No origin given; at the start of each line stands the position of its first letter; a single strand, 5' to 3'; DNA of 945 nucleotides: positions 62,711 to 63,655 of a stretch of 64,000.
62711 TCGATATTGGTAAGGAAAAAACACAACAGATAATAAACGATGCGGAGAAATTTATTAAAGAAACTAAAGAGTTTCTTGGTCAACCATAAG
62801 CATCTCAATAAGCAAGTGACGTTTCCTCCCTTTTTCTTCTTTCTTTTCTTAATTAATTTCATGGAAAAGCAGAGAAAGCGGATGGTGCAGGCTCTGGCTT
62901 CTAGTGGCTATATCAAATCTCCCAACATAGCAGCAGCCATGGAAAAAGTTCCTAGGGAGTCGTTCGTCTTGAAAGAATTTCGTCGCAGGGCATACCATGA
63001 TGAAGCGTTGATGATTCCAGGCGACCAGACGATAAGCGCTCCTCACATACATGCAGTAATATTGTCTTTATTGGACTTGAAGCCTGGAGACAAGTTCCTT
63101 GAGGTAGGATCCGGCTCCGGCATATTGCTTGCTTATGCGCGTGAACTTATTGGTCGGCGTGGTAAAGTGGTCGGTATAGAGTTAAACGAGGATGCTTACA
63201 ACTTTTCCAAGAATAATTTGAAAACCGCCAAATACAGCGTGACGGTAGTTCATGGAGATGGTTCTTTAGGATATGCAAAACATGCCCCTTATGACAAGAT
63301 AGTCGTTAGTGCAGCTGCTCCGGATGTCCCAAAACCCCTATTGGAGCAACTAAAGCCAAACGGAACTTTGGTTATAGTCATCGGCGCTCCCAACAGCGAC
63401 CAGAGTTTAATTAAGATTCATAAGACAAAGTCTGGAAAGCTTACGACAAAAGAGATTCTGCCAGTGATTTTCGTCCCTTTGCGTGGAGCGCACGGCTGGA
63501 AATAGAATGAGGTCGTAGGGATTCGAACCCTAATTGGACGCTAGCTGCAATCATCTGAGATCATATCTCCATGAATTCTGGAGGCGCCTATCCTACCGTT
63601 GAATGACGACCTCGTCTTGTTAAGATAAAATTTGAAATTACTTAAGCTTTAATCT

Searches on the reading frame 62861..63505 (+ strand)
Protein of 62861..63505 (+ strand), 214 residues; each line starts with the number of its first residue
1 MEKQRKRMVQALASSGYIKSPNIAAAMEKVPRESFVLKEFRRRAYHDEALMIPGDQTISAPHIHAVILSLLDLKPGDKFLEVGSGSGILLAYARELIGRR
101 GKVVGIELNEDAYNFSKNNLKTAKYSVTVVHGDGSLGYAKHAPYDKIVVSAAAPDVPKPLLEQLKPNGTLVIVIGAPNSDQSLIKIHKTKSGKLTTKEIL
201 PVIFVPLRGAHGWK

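Call 9: search_protein_families(library=pfam, proteins=[window:62864-63505:+], max_evalue=0.01)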
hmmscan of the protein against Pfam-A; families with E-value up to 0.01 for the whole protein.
window:62864-63505:+ (213 aa): 15 families
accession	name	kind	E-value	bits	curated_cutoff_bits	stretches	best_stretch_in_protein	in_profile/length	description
PF01135.25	PCMT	-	2.2e-63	214.3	20.3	1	3-208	2-207/210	Protein-L-isoaspartate(D-aspartate) O-methyltransferase (PCMT)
PF13847.12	Methyltransf_31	-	1.9e-08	34.6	27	1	73-172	2-110/145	Methyltransferase domain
PF13649.12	Methyltransf_25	-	9.7e-07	29.8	27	1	79-156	2-78/97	Methyltransferase domain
PF05175.20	MTS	-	5.1e-05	23.4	23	1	65-148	22-104/170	Methyltransferase small domain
PF08241.18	Methyltransf_11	-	5.2e-05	24.2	21.2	1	79-156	1-74/95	Methyltransferase domain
PF02353.26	CMAS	-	7e-05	22.7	27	1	65-124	53-110/273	Mycolic acid cyclopropane synthetase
PF00398.26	RrnaAD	-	7.3e-05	22.4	24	1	62-133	18-85/263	Ribosomal RNA adenine dimethylase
PF01209.24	Ubie_methyltran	-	8.3e-05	22.5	20.1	1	69-171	42-151/233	ubiE/COQ5 methyltransferase family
PF07021.18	MetW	-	8.8e-05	22.7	21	1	72-202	11-136/193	Methionine biosynthesis protein MetW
PF06325.19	PrmA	-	0.00029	20.9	22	1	72-148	159-232/296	Ribosomal protein L11 methyltransferase (PrmA)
PF08242.18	Methyltransf_12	-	0.00061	20.9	30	1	79-149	1-72/98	Methyltransferase domain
PF13489.12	Methyltransf_23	-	0.001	19.3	27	1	67-171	14-116/164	Methyltransferase domain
PF08704.16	GCD14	-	0.0016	18.6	26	1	64-132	30-100/247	tRNA methyltransferase complex GCD14 subunit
PF01596.23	Methyltransf_3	-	0.0049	16.6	22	1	31-125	6-95/204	O-methyltransferase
PF08123.19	DOT1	-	0.005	16.8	23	1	64-123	32-90/205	Histone methylation protein DOT1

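Call 13: find_related_loci(query=window:62864-63505:+, collection=genome_contigs, flank=4000)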
Query window:62864-63505:+ (213 aa) in genome_contigs; peptide patterns used: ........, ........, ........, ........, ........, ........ (x = any residue, [..] = any of these).
263 stretches matched a pattern; 44 encode a relative of the query (tblastn E <= 1e-3); 44 distinct loci.
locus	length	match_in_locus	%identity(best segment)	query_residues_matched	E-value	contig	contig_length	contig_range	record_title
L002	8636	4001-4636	63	3-213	3e-90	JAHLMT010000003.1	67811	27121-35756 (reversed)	MAG: Candidatus Aenigmatarchaeota archaeon isolate QQ_2_bin_128 NODE_3_length_67811_cov_15.4437, whole genome shotgun se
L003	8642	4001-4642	61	1-213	1e-87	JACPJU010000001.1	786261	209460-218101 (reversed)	MAG: Candidatus Aenigmatarchaeota archaeon isolate NC_groundwater_476_Ag_S-0.1um_40_17 S35_SO-1_scaffold_95073, whole ge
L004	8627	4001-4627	63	6-213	2e-86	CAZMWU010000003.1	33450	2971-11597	MAG TPA_asm: uncultured archaeon isolate binchicken_co38_184 genome assembly, contig: NODE_2707_length_33450_cov_7.14996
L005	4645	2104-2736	61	4-213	2e-80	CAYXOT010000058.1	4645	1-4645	MAG TPA_asm: uncultured archaeon isolate binchicken_co21_401 genome assembly, contig: NODE_26108_length_4645_cov_4.53551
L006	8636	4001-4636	54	2-212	2e-73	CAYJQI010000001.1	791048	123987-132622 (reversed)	MAG TPA_asm: uncultured archaeon isolate ERP125453_co1_263 genome assembly, contig: NODE_1_length_791048_cov_12.409087,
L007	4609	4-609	45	7-213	5e-43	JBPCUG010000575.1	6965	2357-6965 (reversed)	MAG: Cyclobacteriaceae bacterium isolate MAG_seacave_58 S1Ck127_321298, whole genome shotgun sequence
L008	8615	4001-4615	42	4-213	4e-42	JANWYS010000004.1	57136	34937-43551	MAG: Cytophagaceae bacterium isolate SKYG76 NODE_4_length_57136_cov_10.935495, whole genome shotgun sequence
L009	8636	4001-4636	40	4-210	3e-42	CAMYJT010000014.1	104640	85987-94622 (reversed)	MAG: uncultured Gammaproteobacteria bacterium isolate ES_M_Gamma_066 genome assembly, contig: scaffold_140, whole genome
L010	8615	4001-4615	41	1-207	3e-39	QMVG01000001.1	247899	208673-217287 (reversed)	MAG: Candidatus Micrarchaeota archaeon isolate B47_G15 B47_Guay15_scaffold_00001, whole genome shotgun sequence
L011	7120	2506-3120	40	4-212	4e-38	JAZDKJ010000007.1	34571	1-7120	MAG: Candidatus Woesearchaeota archaeon isolate MEGAHIT-group-0.53 k141_9974316, whole genome shotgun sequence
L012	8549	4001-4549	44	21-206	1e-37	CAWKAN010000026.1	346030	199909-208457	MAG: uncultured Alphaproteobacteria bacterium isolate MFD03726.bin.1.14 genome assembly, contig: contig_40469, whole gen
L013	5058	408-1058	38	6-212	2e-36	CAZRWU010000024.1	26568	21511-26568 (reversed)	MAG TPA_asm: uncultured Rhodospirillaceae bacterium isolate binchicken_co350_172 genome assembly, contig: NODE_2405_leng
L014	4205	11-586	41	17-213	1e-36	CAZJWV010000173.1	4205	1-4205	MAG TPA_asm: uncultured Ohtaekwangia sp. isolate SRP150892_co2_471 genome assembly, contig: NODE_37632_length_4205_cov_5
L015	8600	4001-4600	42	2-206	1e-35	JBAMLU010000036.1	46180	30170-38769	MAG: bacterium isolate MAG13 ExploCarb_3808S_S2_221_length_46180_cov_3, whole genome shotgun sequence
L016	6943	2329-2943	41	2-210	3e-35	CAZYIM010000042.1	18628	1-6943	MAG TPA_asm: uncultured Methanosarcinales archaeon isolate SRP077602_co2_322 genome assembly, contig: NODE_4443_length_1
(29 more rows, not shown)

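Call 24: find_encoding_contigs(protein=window:62864-63505:+, flank=3000, max_places=10)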
Protein window:62864-63505:+ (213 aa): no gene with exactly this product is on record in the collection.

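Call 30: find_encoding_contigs(protein=window:62861-63505:+, flank=3000, max_places=10)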
Protein window:62861-63505:+ (214 aa): no gene with exactly this product is on record in the collection.
